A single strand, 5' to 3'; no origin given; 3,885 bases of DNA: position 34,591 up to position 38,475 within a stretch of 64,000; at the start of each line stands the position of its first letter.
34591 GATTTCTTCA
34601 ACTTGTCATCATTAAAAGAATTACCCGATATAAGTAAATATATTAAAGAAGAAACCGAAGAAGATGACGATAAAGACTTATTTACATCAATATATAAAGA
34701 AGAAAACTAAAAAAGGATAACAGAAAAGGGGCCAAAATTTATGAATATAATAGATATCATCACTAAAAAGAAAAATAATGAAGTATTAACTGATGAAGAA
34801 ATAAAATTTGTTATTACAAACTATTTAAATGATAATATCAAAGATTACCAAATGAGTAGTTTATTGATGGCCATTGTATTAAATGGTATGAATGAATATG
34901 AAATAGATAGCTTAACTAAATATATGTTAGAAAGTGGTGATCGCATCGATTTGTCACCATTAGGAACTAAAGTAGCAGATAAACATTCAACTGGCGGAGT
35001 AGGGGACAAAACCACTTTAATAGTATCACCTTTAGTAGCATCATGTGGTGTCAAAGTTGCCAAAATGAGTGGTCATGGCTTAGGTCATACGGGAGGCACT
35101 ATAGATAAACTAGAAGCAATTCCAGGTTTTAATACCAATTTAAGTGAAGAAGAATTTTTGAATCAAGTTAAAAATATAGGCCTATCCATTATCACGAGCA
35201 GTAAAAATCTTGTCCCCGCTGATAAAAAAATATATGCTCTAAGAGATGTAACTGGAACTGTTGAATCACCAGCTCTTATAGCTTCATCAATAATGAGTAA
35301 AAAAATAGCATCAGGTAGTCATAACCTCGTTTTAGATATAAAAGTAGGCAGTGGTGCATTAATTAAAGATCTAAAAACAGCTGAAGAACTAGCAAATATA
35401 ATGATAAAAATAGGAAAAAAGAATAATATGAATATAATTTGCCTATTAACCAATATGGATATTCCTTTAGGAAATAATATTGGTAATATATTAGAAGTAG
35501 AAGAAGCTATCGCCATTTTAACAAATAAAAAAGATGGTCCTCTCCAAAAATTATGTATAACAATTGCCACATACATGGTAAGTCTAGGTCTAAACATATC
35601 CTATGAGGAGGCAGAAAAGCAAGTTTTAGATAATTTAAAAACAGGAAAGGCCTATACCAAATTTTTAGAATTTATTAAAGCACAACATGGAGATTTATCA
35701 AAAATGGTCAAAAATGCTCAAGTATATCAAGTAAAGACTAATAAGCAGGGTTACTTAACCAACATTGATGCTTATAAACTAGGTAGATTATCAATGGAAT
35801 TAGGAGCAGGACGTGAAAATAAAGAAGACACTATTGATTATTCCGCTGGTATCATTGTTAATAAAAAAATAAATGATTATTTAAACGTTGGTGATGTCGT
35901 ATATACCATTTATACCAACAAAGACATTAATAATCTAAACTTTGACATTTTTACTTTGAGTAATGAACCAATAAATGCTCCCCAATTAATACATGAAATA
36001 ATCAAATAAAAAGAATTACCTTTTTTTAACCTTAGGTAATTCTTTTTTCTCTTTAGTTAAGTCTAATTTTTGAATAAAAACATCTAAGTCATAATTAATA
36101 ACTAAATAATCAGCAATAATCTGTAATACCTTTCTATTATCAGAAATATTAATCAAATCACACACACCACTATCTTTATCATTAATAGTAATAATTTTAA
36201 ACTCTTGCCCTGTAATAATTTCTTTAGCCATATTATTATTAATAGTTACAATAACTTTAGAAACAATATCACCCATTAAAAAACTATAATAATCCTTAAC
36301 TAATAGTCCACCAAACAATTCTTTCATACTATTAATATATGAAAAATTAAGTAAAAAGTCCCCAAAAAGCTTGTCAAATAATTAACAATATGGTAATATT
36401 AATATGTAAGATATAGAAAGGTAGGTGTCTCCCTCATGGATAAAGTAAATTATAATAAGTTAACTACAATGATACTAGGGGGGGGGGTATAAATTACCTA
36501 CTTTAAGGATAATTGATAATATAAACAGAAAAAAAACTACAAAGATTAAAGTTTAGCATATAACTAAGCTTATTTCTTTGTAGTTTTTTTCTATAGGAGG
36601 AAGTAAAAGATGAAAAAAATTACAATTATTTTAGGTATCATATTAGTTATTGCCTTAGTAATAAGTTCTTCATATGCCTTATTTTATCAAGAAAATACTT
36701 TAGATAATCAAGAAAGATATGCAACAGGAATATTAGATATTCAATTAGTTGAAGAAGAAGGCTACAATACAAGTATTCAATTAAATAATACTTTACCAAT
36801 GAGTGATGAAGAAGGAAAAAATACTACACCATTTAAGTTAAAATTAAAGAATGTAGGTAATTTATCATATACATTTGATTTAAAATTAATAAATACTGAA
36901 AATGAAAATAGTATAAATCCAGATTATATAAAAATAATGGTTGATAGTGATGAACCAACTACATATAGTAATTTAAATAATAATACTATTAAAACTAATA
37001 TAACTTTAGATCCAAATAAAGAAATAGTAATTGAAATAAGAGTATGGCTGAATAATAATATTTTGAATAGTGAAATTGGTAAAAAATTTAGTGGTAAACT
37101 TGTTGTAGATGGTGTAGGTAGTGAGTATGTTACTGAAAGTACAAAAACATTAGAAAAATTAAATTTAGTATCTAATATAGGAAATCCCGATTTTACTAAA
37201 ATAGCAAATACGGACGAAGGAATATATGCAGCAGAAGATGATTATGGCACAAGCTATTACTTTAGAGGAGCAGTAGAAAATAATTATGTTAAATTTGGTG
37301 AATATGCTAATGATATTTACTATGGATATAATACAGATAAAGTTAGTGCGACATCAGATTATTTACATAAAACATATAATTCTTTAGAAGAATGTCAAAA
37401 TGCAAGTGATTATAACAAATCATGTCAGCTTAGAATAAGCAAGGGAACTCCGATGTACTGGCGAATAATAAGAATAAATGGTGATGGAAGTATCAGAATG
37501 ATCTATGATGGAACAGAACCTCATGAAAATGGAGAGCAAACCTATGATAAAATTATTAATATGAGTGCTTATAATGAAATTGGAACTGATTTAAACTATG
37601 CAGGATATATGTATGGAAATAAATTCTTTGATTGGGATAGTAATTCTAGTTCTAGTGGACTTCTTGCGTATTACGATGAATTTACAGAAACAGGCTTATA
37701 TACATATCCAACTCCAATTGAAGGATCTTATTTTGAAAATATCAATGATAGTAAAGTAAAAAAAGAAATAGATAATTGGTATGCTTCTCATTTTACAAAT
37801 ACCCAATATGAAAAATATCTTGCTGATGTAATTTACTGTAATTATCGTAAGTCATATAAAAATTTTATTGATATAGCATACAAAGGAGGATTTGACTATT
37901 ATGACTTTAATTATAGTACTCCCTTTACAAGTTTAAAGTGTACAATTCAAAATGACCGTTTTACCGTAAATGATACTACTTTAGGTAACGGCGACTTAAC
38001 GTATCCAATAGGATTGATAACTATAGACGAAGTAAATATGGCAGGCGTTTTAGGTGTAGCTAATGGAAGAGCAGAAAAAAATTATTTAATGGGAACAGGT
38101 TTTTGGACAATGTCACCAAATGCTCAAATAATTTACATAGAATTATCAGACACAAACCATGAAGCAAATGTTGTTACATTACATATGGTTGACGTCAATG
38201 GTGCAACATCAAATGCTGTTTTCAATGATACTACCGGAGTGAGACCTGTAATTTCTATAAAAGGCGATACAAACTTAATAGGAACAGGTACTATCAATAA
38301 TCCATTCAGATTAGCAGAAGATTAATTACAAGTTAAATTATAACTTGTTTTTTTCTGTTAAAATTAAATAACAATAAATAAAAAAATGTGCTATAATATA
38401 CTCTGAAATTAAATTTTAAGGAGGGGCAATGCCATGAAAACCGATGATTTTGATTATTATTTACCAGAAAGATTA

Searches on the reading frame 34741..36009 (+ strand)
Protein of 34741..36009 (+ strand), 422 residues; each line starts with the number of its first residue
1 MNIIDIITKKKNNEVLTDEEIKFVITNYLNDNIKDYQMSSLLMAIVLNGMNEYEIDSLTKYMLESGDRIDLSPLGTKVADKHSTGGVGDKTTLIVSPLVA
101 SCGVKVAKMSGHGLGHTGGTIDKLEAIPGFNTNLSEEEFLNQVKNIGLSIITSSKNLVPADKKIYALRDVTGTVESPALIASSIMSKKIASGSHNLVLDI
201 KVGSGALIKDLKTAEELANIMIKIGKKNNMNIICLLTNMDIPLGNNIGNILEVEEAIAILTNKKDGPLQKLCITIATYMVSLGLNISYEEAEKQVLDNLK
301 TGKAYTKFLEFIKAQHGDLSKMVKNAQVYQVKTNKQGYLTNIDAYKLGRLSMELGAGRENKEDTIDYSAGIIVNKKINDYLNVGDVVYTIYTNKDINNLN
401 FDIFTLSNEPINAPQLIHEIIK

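Call 28: search_protein_families(library=pfam, proteins=[window:34741-36009:+], max_evalue=0.01)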
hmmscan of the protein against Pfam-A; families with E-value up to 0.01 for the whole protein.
window:34741-36009:+ (422 aa): 3 families
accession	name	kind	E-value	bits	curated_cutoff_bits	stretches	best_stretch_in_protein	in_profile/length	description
PF00591.27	Glycos_transf_3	-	4.8e-36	125.1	27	1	77-305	3-253/253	Glycosyl transferase family, a/b domain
PF07831.19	PYNP_C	-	5.3e-21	74.5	27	1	338-397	1-60/75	Pyrimidine nucleoside phosphorylase C-terminal domain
PF02885.22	Glycos_trans_3N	-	1.2e-17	63.8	26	1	5-66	2-63/63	Glycosyl transferase family, helical bundle domain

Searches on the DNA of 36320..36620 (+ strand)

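Call 9: search_rna_families(source=window, start=36320, end=36620, threshold=evalue, max_evalue=10, show_alignments=3)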
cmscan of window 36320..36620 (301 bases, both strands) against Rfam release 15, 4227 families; matches with E-value up to 10: 11.
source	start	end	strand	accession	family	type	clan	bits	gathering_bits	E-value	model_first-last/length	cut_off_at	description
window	36531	36588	-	RF03735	mir-1502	Gene; miRNA;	-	21.4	66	0.4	1-59/59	no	mir-1502 microRNA precursor family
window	36532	36589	+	RF03735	mir-1502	Gene; miRNA;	-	18.9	66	1.6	1-59/59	no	mir-1502 microRNA precursor family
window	36386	36481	-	RF02385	sau-13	Gene; sRNA;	-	18.8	55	1.5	1-104/104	no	Staphylococcus sRNA sau-13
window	36528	36591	+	RF03225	mir-2763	Gene; miRNA;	-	18.1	50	0.43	1-83/83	no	mir-2763 microRNA precursor family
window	36526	36582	-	RF04312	trpB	Cis-reg;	-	17.2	59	5.6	1-107/107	no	trpB ncRNA motif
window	36570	36617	+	RF03794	MIR5298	Gene; miRNA;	-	16.6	70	5.7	1-80/80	no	MIR5298 microRNA precursor family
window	36498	36541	+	RF00180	REN-SRE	Cis-reg;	-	15.6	41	0.19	1-32/37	no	Renin stability regulatory element (REN-SRE)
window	36528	36592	-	RF00336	snoJ26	Gene; snRNA; snoRNA; CD-box;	-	14.8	50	7.3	1-147/147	no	Small nucleolar RNA J26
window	36522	36592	-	RF03530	bglG-cis-reg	Cis-reg;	-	14.6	80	4.6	56-120/137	no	cis-regulatory element of the bglG/LicT operon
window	36530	36592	-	RF02862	sRNA_1300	Gene; sRNA;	-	9.7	48.8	8.2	21-82/231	no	Enterococcus sRNA 1300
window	36546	36620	-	RF02709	TeloSII_ncR43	Gene; sRNA;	-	8.8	298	7.4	196-277/277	5'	TeloSII non coding RNA 43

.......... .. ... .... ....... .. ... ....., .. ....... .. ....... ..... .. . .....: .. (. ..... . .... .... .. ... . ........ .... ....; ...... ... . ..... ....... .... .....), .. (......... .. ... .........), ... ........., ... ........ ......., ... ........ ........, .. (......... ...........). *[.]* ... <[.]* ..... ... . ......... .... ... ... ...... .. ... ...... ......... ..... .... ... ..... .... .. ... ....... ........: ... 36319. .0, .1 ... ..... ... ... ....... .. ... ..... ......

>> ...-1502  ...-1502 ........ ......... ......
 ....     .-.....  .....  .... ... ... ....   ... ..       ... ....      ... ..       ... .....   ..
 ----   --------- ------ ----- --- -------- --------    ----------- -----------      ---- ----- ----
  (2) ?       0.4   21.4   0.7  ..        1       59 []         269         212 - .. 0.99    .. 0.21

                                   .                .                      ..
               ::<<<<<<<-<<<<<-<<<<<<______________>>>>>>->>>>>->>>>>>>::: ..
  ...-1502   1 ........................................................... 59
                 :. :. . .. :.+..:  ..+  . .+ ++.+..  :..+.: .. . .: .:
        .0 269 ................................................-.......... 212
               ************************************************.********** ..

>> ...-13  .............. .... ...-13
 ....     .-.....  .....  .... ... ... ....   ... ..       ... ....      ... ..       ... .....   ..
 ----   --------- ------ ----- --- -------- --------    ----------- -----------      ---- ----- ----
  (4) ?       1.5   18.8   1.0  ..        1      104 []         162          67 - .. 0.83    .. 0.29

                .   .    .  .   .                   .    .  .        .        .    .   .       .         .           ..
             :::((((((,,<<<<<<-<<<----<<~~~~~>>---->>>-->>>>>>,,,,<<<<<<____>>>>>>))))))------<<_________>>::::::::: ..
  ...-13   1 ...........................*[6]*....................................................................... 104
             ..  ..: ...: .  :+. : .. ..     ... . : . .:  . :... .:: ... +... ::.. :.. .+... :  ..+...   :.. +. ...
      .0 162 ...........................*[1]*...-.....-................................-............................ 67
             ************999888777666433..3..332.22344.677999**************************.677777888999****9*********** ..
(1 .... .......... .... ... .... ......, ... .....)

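Call 75: search_dna_similar(query=window:36363-36600:+, collection=plasmids, mode=distant, max_evalue=0.001, max_rows=5)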
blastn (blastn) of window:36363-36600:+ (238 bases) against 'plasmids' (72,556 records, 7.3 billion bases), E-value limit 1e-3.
No match.

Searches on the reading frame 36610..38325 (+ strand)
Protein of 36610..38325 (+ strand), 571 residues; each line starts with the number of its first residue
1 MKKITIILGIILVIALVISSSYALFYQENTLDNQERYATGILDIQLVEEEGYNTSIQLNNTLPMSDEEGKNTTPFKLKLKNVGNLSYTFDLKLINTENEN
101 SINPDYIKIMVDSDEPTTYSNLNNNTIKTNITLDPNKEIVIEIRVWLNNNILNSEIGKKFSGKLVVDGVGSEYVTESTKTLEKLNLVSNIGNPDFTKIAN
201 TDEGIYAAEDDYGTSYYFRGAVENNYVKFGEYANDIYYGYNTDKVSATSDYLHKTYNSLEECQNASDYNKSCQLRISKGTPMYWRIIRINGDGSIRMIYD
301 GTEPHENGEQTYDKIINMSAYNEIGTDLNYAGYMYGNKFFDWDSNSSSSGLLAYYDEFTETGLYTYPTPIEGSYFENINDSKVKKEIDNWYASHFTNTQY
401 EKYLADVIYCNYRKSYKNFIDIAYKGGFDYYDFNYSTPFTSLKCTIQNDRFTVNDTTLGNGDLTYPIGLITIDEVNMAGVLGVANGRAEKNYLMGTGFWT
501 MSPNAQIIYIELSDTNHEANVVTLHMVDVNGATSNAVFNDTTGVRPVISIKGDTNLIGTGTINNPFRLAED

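Call 28: search_protein_families(library=pfam, proteins=[window:36610-38325:+], max_evalue=0.01)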
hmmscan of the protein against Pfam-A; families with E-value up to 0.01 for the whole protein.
window:36610-38325:+ (571 aa): 1 family
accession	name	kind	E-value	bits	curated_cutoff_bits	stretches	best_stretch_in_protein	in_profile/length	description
PF22067.2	Cep192_D3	-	0.0031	18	27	1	72-115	18-61/99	Cep192 domain 3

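Call 51: find_homologous_proteins(query=A3, max_evalue=1e-10)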
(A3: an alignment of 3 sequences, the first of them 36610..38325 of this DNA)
Query A3 (3 sequences) (571 aa, profile of the alignment): 5080 proteins with E <= 1e-10 among 8000 candidates; the best 120 are listed.
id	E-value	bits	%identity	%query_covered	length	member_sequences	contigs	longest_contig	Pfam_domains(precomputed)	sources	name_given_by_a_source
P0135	2.6e-248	843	33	99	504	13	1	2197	-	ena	-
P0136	4.0e-239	813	100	100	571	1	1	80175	-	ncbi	-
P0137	1.1e-232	791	37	99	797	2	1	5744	-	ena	-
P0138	8.2e-232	788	36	99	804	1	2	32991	PF19789.7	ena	-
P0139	1.6e-231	787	36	99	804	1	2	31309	PF19789.7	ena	-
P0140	1.6e-230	784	38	99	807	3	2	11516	-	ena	-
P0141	2.9e-230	783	37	99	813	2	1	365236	-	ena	-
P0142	3.7e-230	783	36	99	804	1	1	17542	PF19789.7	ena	-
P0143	2.9e-229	780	36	99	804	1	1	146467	PF19789.7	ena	-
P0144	9.2e-227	772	38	99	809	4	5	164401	-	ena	-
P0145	3.4e-226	770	37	99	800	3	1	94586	-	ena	-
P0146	4.0e-226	770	37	99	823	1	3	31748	-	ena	-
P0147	4.6e-225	766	37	99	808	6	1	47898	-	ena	-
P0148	3.4e-224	763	37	99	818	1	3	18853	-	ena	-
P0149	1.0e-222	758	38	99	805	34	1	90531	PF19789.7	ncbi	-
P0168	1.3e-204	699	34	100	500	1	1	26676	PF19789.7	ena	-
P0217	1.8e-160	553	46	99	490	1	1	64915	-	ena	-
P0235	2.5e-153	530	59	100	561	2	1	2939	-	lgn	-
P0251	3.1e-150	519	59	97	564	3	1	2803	-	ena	-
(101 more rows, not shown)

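Call 52: find_encoding_contigs(protein=P0235, flank=3000, max_places=10)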
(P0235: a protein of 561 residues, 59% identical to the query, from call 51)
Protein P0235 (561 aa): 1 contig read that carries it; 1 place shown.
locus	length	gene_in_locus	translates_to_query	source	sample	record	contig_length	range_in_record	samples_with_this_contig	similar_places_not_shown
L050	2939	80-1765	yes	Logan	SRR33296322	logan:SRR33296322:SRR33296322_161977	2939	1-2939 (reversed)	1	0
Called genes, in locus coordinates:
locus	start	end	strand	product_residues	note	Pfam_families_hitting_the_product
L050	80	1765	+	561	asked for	-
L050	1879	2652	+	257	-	PF07638:Sigma70_ECF (faint), PF04542:Sigma70_r2, PF04539:Sigma70_r3 (weak), PF08281:Sigma70_r4_2, PF16509:KORA (weak), PF04545:Sigma70_r4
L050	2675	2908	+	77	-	PF05239:PRC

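Call 53: find_encoding_contigs(protein=P0251, flank=3000, max_places=10)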
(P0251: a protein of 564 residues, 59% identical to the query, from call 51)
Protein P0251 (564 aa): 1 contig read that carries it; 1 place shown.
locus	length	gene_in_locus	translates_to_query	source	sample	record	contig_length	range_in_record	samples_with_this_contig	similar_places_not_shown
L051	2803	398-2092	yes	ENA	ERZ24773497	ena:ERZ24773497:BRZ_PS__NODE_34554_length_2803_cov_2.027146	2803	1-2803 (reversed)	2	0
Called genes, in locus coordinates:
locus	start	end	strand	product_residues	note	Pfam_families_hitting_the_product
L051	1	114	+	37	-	?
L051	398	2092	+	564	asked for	-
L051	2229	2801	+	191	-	?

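Call 66: search_protein_families(library=ncbifam, proteins=[window:36610-38325:+, P0138, L051:398-2092:+], max_evalue=1)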
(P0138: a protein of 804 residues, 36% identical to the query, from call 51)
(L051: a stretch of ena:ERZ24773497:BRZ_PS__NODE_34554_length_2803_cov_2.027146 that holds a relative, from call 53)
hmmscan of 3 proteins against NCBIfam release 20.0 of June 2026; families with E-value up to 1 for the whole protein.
window:36610-38325:+ (571 aa): 0 families

P0138 (804 aa): 2 families
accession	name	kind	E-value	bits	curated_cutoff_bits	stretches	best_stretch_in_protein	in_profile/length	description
NF001596.0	PRK00394.2-1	subfamily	0.056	13.2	347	1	80-143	77-140/183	TATA-box-binding protein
NF047423.1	BOW99_gp33_fam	equivalog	0.57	9.9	27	0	553-568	1-18/39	BOW99_gp33 family protein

L051:398-2092:+ (564 aa): 0 families

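Call 67: search_protein_families(library=pfam, proteins=[P0138, L051:398-2092:+, P0168], max_evalue=0.1)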
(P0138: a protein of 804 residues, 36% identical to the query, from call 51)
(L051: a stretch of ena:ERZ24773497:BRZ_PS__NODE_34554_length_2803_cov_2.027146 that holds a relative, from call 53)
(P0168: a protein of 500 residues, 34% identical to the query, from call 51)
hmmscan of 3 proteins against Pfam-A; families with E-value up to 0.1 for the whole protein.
P0138 (804 aa): 2 families
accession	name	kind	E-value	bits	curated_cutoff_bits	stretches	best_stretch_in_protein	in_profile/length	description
PF07603.17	Lcl_C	-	0.037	14.8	34.9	0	737-782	78-116/117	Lcl C-terminal domain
PF12514.13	DUF3718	-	0.065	13.9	22.5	0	328-355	22-49/66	Protein of unknown function (DUF3718)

L051:398-2092:+ (564 aa): 1 family
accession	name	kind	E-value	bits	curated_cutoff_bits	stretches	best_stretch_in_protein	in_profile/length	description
PF25692.1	Phage_depo_C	-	0.088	13.7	25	0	478-511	54-87/90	Phage depolymerase C-terminal beta sandwich domain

P0168 (500 aa): 1 family
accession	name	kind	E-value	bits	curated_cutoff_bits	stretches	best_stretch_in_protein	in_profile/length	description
PF19789.6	DUF6273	-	0.00018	21.8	23.5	1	435-482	127-172/172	Domain of unknown function (DUF6273)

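Call 68: find_encoding_contigs(protein=P0217, flank=10000, max_places=4)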
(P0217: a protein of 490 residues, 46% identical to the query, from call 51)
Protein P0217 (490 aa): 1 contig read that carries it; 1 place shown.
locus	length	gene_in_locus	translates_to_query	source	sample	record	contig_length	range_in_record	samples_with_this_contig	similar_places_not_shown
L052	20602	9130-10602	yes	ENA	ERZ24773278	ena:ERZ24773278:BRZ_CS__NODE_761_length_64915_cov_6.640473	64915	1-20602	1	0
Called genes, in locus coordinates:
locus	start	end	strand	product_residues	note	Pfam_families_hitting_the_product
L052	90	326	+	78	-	PF05016:ParE_toxin (weak), PF15738:YafQ_toxin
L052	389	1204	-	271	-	-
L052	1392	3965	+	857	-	PF02739:5_3_exonuc_N, PF01367:5_3_exonuc, PF22619:DNA_polI_exo1, PF00476:DNA_pol_A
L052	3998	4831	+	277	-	PF01545:Cation_efflux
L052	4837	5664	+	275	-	PF01149:Fapy_DNA_glyco, PF06831:H2TH, PF06827:zf-FPG_IleRS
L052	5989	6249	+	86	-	PF04014:MazE_antitoxin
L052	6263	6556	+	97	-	PF13470:PIN_3 (weak)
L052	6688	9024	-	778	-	PF00580:UvrD-helicase, PF13245:AAA_19, PF13604:AAA_30 (faint), PF01443:Viral_helicase1 (faint), PF00580:UvrD-helicase, PF13361:UvrD_C, PF13538:UvrD_C_2 (faint)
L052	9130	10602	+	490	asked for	-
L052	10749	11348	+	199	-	PF09997:DUF2238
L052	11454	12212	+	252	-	-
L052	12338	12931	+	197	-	-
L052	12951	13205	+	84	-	-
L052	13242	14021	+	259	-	PF04018:VCA0040-like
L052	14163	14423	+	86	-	-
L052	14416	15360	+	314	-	-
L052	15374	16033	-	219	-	PF06541:ABC_trans_CmpB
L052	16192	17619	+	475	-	PF02511:Thy1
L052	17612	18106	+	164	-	-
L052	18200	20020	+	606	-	PF13522:GATase_6, PF13537:GATase_7, PF00733:Asn_synthase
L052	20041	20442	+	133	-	-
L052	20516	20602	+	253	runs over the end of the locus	PF09560:Spore_YunB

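Call 74: list_cluster_members(proteins=[P0136])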
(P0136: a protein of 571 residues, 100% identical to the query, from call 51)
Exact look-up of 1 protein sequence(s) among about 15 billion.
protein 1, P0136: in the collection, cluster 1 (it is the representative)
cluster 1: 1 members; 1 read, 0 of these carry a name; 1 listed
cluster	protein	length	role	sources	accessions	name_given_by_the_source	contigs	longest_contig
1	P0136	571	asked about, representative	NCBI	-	-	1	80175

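Call 86: search_solved_structures(query=A3, max_evalue=1)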
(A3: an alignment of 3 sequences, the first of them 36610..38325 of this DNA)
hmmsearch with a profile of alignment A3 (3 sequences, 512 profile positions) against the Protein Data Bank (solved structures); distinct sequences matched with E-value up to 1: 2.
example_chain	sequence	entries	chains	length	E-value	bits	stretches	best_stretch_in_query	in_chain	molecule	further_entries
9ghi_H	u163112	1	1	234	0.16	13.8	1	192-223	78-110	MAC1 heavy chain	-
7qu1_A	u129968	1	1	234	0.16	13.8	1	192-223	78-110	Fab MAC1 heavy chain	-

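Call 97: predict_structure(alignment_id=A6)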
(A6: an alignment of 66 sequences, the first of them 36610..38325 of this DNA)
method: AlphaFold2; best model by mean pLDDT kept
length: 571 residues; sequences in the alignment: 66
mean_pLDDT: 70.4   pTM: 0.67
mean pLDDT of the five models: 70.4, 70.2, 67.0, 66.6, 66.5
residues with pLDDT >= 90: 126; 70-90: 193; 50-70: 127; < 50: 125
segments of 3 or more residues with pLDDT < 50: 22-42, 48-52, 61-71, 325-329, 331-377, 415-427, 449-454, 508-513, 517-519
pLDDT, mean of each block of 10 residues (from residue 1): 67 76 41 37 45 54 44 64 67 74 77 76 78 71 72 68 71 82 93 85 92 90 96 88 59 79 77 88 96 95 95 89 55 37 38 38 41 47 81 89 79 46 46 60 61 52 66 87 72 91 59 48 76 80 92 95 95 47
secondary structure, 60 per line:
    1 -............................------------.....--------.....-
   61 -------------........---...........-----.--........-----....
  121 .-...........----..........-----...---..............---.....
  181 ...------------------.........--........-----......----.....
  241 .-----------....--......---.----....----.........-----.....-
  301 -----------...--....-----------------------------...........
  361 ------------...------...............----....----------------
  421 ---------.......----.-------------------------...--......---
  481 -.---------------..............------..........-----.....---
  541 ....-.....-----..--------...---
elements in order: H2-29 E42-46 E55-59 E74-81 E85-95 E107-111 E126-133 E138-147 E159-172 H176-183 E202-210 E213-220 E226-231 E236-241 E253-256 H259-264 E273-276 E281-289 E295-299 E317-320 H350-360 H382-396 H430-436 E467-469 H472-477 E498-511 E518-527 E533-537 E541-544 E546-550 E566-568

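Call 99: fold_search(model_id=the predicted structure, library=pdb)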
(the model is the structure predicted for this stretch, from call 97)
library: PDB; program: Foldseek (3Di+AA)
matches with E <= 10: 1236; with E <= 0.001: 2
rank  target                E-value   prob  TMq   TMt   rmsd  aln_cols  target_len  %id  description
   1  4y2o_A                1.4e-04  0.93  0.10  0.24  25.1       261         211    9  Structure of CFA/I pili chaperone-major subunit complex (CfaA-CfaB) (released 2016-08-10)
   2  4ncd                  8.9e-04  0.82  0.11  0.25  24.2       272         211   10  Crystal Structure of Class 5 Fimbriae Chaperone CfaA (released 2014-08-27)
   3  6k73_A                1.1e-03  0.69  0.10  0.25  25.1       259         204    8  Chaperone-tip adhesin complex is vital for synergistic activation of CFA/I fimbriae biogenesis (released 2020-06-10)
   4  8jmw_A                1.2e-03  0.92  0.12  0.13  22.1       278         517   11  Fibril form of serine peptidase Vpr (released 2023-12-06)
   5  9fh8_G                1.4e-03  1.00  0.13  0.25   9.9       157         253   16  Crystal structure of the SPD-2 domain of Apis dorsata CEP192 (released 2025-03-26)
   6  2x9z                  1.4e-03  0.18  0.07  0.13  25.9       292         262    8  STRUCTURE OF THE PILUS BACKBONE (RRGB) FROM STREPTOCOCCUS PNEUMONIAE (released 2010-06-30)
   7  9fh8_E                1.6e-03  1.00  0.14  0.28   8.7       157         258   15  Crystal structure of the SPD-2 domain of Apis dorsata CEP192 (released 2025-03-26)
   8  9ijj_h                1.6e-03  0.60  0.12  0.05  26.0       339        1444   12  In situ structure of the central apparatus in mouse sperm axoneme. (released 2025-06-04)
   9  5ghu                  1.6e-03  0.41  0.09  0.21  24.7       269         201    8  Crystal structure of YadV chaperone at 1.63 Angstrom (released 2017-06-28)
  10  9fh8_D                2.3e-03  1.00  0.13  0.27   8.7       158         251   14  Crystal structure of the SPD-2 domain of Apis dorsata CEP192 (released 2025-03-26)
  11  9fh8_F                2.3e-03  1.00  0.13  0.28   8.9       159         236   15  Crystal structure of the SPD-2 domain of Apis dorsata CEP192 (released 2025-03-26)
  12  3dsn_A                3.4e-03  0.47  0.10  0.24  25.3       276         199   12  Crystal structure of the complex of the Caf1M chaperone with the mini-fiber of two Caf1 subunits (Caf1:Caf1), carrying (released 2009-07-14)
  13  6k73_B                3.6e-03  0.47  0.09  0.22  24.1       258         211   10  Chaperone-tip adhesin complex is vital for synergistic activation of CFA/I fimbriae biogenesis (released 2020-06-10)
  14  3dos_A                4.4e-03  0.57  0.11  0.27  27.7       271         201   12  Crystal structure of the complex of the Caf1M chaperone with the mini-fiber of two Caf1 subunits (Caf1:Caf1), carrying (released 2009-07-14)
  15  7ptb                  4.4e-03  0.28  0.10  0.16  23.7       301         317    8  Crystal structure of the SPD-2 domain of human CEP192 (released 2022-04-06)
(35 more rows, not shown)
